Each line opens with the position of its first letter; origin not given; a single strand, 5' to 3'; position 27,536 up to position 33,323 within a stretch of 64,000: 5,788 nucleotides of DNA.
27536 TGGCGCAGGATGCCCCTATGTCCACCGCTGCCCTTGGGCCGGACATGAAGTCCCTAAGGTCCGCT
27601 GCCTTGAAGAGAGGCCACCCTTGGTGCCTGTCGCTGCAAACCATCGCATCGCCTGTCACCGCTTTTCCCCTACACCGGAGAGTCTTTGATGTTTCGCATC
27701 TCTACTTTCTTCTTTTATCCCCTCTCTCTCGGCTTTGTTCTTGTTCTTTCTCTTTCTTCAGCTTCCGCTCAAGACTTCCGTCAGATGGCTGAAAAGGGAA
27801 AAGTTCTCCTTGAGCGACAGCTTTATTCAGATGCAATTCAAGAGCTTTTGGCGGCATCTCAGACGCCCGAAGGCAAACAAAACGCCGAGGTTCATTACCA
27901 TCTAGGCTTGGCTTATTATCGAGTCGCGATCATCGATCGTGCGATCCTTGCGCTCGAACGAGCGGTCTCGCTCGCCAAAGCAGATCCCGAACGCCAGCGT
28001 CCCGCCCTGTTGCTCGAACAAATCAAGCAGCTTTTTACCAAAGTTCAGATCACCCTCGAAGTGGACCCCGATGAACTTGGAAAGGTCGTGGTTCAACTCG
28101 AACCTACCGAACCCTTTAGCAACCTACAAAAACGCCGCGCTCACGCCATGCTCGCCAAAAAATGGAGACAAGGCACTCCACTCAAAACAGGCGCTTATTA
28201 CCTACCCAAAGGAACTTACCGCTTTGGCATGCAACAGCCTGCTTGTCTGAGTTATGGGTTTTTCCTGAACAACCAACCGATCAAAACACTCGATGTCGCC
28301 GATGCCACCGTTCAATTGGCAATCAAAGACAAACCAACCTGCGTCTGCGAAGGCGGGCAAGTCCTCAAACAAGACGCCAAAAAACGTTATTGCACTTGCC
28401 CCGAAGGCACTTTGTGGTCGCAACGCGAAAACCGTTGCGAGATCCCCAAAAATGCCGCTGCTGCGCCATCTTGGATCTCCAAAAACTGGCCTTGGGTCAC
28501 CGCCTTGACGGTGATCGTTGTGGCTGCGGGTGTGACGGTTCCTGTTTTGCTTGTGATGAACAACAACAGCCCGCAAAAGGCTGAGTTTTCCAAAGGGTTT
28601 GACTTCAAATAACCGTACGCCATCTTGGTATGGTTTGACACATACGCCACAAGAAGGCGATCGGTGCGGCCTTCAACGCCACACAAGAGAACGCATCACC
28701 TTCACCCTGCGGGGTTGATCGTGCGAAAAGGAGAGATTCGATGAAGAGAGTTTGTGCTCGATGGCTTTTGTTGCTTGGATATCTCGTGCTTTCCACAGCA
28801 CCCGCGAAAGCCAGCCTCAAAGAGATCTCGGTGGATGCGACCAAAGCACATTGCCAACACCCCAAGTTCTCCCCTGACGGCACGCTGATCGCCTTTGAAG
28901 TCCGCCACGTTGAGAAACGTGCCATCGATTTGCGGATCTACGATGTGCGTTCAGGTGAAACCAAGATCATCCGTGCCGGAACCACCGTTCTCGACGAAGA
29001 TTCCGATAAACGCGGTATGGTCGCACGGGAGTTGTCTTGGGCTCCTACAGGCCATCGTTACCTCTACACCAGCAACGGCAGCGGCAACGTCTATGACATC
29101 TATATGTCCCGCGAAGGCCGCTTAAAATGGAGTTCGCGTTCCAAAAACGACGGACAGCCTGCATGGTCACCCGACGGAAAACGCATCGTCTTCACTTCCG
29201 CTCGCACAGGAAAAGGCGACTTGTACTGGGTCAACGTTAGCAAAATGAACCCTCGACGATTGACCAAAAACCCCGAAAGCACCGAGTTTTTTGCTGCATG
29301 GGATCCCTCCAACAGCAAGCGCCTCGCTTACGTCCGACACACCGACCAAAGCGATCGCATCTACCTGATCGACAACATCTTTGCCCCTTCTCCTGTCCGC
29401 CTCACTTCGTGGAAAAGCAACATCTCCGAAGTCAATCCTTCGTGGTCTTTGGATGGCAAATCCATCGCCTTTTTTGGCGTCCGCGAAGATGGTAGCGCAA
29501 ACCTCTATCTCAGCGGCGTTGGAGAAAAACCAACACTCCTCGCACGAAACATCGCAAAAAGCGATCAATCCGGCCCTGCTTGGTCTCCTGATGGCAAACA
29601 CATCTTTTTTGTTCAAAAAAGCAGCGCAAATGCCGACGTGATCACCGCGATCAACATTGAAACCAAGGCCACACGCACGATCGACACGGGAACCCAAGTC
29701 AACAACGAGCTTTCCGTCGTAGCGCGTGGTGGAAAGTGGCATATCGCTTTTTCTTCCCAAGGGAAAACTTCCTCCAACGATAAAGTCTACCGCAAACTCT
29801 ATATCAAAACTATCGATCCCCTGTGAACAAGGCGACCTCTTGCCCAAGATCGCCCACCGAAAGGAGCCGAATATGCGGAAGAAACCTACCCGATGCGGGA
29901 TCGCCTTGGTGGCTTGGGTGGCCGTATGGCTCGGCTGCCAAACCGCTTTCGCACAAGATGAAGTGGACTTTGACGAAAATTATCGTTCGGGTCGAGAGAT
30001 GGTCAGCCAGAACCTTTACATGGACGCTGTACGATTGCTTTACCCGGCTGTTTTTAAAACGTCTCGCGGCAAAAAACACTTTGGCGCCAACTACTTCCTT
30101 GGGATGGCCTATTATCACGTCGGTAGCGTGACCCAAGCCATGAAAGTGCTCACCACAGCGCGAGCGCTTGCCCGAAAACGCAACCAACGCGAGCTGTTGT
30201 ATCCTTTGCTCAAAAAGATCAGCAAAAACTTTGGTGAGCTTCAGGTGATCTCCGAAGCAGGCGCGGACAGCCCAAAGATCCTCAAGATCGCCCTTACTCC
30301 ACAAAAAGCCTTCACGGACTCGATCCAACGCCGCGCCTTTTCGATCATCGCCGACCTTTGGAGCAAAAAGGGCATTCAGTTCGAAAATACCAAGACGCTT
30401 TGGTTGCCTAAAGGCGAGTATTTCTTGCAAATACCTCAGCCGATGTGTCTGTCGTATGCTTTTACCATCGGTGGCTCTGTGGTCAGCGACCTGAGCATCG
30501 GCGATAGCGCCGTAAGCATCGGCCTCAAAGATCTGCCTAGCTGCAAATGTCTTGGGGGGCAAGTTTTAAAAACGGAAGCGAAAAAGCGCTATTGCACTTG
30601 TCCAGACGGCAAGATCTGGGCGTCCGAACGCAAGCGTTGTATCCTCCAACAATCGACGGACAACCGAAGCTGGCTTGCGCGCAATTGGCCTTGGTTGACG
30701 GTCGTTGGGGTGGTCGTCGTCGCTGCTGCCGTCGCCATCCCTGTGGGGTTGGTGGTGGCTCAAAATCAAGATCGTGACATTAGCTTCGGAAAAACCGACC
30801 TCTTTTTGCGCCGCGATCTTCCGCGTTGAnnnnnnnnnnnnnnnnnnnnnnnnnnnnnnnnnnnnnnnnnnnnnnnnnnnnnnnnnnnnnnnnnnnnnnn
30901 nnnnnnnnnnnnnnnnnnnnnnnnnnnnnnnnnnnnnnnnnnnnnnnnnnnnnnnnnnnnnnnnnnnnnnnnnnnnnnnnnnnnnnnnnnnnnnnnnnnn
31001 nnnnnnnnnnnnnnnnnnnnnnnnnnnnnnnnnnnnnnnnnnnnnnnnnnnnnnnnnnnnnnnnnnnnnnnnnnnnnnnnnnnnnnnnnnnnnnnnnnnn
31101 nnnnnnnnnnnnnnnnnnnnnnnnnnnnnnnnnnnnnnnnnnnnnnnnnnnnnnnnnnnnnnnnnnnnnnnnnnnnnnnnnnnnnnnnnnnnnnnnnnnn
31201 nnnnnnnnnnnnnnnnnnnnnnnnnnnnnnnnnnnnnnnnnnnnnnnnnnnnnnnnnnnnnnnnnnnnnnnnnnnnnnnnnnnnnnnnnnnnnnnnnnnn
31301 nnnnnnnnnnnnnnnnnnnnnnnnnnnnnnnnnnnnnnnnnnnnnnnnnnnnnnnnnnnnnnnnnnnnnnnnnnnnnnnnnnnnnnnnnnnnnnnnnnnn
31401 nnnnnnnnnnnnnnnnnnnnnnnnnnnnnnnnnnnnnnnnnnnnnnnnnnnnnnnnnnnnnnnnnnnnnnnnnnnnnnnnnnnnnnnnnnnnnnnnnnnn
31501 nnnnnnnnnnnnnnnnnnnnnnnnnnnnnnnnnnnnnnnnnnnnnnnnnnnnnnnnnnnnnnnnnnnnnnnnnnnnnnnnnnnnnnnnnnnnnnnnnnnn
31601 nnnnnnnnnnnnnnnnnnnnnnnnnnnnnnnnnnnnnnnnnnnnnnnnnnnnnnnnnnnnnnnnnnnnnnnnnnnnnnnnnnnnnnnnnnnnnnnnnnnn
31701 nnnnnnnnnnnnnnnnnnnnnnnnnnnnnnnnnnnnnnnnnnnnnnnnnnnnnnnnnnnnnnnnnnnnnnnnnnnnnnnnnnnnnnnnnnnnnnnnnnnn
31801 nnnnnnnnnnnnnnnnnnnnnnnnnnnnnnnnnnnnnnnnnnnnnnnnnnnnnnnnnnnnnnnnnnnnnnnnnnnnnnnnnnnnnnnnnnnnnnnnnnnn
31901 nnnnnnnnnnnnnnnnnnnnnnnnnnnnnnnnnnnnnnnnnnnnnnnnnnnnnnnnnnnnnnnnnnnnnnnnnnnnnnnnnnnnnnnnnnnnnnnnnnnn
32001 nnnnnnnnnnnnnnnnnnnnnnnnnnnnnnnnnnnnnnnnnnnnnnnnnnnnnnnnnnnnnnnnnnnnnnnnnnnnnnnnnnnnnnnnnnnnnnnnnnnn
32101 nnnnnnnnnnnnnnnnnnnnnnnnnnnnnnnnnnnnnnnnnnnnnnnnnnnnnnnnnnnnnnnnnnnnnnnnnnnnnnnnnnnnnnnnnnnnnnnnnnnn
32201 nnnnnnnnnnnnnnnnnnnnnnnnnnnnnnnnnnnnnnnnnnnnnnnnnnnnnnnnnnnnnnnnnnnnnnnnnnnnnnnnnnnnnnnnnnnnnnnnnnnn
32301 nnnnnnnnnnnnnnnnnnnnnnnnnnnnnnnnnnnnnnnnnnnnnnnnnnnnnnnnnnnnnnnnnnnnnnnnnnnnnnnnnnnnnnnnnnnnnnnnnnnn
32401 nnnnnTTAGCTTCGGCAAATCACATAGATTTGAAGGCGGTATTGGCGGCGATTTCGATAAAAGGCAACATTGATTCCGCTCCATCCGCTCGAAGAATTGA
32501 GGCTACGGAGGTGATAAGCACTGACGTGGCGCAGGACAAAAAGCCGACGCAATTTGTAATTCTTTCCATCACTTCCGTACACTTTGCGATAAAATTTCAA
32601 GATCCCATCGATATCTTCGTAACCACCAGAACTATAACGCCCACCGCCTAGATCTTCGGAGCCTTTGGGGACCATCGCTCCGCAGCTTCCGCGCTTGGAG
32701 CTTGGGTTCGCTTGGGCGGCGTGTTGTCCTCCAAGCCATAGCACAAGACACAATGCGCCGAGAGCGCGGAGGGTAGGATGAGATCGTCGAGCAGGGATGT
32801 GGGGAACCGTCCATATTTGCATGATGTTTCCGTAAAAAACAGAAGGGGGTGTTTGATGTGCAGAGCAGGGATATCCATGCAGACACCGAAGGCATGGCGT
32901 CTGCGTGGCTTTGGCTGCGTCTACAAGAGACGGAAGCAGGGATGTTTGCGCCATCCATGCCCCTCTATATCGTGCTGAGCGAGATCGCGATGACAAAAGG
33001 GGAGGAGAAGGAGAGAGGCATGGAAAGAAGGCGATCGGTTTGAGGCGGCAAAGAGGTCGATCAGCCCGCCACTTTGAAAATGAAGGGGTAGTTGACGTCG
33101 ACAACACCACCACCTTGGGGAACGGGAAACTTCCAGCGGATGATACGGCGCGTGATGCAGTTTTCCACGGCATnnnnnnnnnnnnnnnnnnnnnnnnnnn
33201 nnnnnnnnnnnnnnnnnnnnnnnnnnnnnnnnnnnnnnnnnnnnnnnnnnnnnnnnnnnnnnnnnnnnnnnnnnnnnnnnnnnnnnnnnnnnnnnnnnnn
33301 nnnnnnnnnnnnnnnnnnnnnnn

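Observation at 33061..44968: Compact, single-locus Glt/Nfs-type trans-envelope machine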

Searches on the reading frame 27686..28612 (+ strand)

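Call 7: search_protein_families(library=pfam, proteins=[window:27686-28612:+], max_evalue=0.001)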
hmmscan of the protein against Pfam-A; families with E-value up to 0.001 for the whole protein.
window:27686-28612:+ (308 aa): 1 family
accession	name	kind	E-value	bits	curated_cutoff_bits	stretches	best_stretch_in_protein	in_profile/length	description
PF13414.12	TPR_11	-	0.00094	19.3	26.8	0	38-79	1-40/42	TPR repeat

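Call 10: search_protein_families(library=ncbifam, proteins=[window:27686-28612:+], max_evalue=0.001)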
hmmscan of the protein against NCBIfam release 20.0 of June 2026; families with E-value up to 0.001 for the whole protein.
window:27686-28612:+ (308 aa): 2 families
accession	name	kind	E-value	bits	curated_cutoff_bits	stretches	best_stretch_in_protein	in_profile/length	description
NF040959.1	MamA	equivalog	1.3e-07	31.3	200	1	27-100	101-172/204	magnetosome protein MamA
NF047481.1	lipo_LIC12587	subfamily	0.0002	20.8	200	1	33-99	60-126/213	LIC12587 family lipoprotein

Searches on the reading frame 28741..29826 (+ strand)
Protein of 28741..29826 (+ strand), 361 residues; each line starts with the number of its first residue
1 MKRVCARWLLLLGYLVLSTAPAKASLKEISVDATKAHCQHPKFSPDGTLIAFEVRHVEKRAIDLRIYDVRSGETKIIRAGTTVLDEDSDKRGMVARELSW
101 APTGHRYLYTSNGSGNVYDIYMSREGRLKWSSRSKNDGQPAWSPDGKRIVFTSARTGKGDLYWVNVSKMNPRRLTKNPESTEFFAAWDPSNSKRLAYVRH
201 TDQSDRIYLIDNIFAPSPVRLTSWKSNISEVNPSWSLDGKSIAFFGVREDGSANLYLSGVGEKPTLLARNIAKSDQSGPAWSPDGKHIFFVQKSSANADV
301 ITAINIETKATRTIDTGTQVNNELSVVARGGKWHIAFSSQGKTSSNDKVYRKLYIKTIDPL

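Call 7: search_protein_families(library=pfam, proteins=[window:28741-29826:+], max_evalue=0.001)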
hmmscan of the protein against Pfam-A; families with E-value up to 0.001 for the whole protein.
window:28741-29826:+ (361 aa): 6 families
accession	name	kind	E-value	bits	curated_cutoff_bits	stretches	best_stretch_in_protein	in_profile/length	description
PF07676.18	PD40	-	2.3e-29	101.1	20.9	2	133-163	7-38/38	WD40-like Beta Propeller Repeat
PF25174.1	Beta-prop_THOC3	-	4.1e-09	36.3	305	0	97-192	51-142/272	THOC3 beta-propeller domain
PF00930.27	DPPIV_N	-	1.1e-07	31.4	22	0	61-176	157-277/354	Dipeptidyl peptidase IV (DPP IV) N-terminal region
PF25460.1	Beta-prop_Aladin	-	0.00012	21.8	171.1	0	95-168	156-226/340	Aladin seven-bladed propeller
PF02897.21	Peptidase_S9_N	-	0.00013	21.4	24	0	39-111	127-188/414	Prolyl oligopeptidase, N-terminal beta-propeller domain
PF24797.1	Beta-prop_WDR35_TULP_N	-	0.00081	19.1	80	0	234-295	122-178/332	WDR35/TULP4 N-terminal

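Call 10: search_protein_families(library=ncbifam, proteins=[window:28741-29826:+], max_evalue=0.001)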
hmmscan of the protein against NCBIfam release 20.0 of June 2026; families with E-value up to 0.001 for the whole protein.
window:28741-29826:+ (361 aa): 5 families
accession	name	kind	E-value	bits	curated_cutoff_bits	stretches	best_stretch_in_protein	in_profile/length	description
TIGR02800.1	propeller_TolB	equivalog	1.7e-35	122.8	343.15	2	41-251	196-389/418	Tol-Pal system beta propeller repeat protein TolB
NF002183.0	PRK01029.1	equivalog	1.3e-24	87.1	405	3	171-317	272-413/429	Tol-Pal system protein TolB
NF033523.0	lasso_peptidase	equivalog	3.3e-15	55.9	400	1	137-191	90-143/638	Atxe2 family lasso peptide isopeptidase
NF053518.1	DipepPtdsDpp5Prph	equivalog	3.5e-13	49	900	2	230-326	250-349/655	dipeptidyl-peptidase Dpp5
NF003124.0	PRK04043.1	equivalog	6.5e-05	21.9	428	0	143-306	241-399/419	Tol-Pal system protein TolB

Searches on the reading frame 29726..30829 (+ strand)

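Call 7: search_protein_families(library=pfam, proteins=[window:29726-30829:+], max_evalue=0.001)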
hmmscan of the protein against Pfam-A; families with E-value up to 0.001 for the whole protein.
window:29726-30829:+ (367 aa): 0 families

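Call 10: search_protein_families(library=ncbifam, proteins=[window:29726-30829:+], max_evalue=0.001)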
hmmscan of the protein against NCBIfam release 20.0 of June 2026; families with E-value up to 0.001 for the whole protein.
window:29726-30829:+ (367 aa): 0 families

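Call 64: search_protein_families(library=pfam, proteins=[window:29726-30829:+], max_evalue=0.5)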
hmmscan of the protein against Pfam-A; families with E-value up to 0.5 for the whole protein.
window:29726-30829:+ (367 aa): 2 families
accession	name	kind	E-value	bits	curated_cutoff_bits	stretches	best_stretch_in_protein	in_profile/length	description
PF21203.3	ECM10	-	0.085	14.3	23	1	309-326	77-94/98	ER membrane protein complex subunit 10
PF03381.20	CDC50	-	0.21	11.4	28.6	1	120-152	253-285/286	LEM3 (ligand-effect modulator 3) family / CDC50 family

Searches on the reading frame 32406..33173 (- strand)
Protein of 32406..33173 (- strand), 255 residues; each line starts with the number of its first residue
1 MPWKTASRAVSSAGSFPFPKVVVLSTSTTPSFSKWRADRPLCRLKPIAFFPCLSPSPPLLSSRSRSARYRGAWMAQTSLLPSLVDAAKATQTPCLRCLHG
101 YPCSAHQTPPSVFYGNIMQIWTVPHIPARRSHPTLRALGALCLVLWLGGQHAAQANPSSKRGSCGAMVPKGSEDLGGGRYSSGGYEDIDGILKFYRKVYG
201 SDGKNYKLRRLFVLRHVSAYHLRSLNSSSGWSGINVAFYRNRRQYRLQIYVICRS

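Call 7: search_protein_families(library=pfam, proteins=[window:32406-33173:-], max_evalue=0.001)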
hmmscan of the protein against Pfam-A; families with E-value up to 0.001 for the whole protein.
window:32406-33173:- (255 aa): 0 families

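Call 10: search_protein_families(library=ncbifam, proteins=[window:32406-33173:-], max_evalue=0.001)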
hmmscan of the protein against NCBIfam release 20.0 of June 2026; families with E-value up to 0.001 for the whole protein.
window:32406-33173:- (255 aa): 0 families
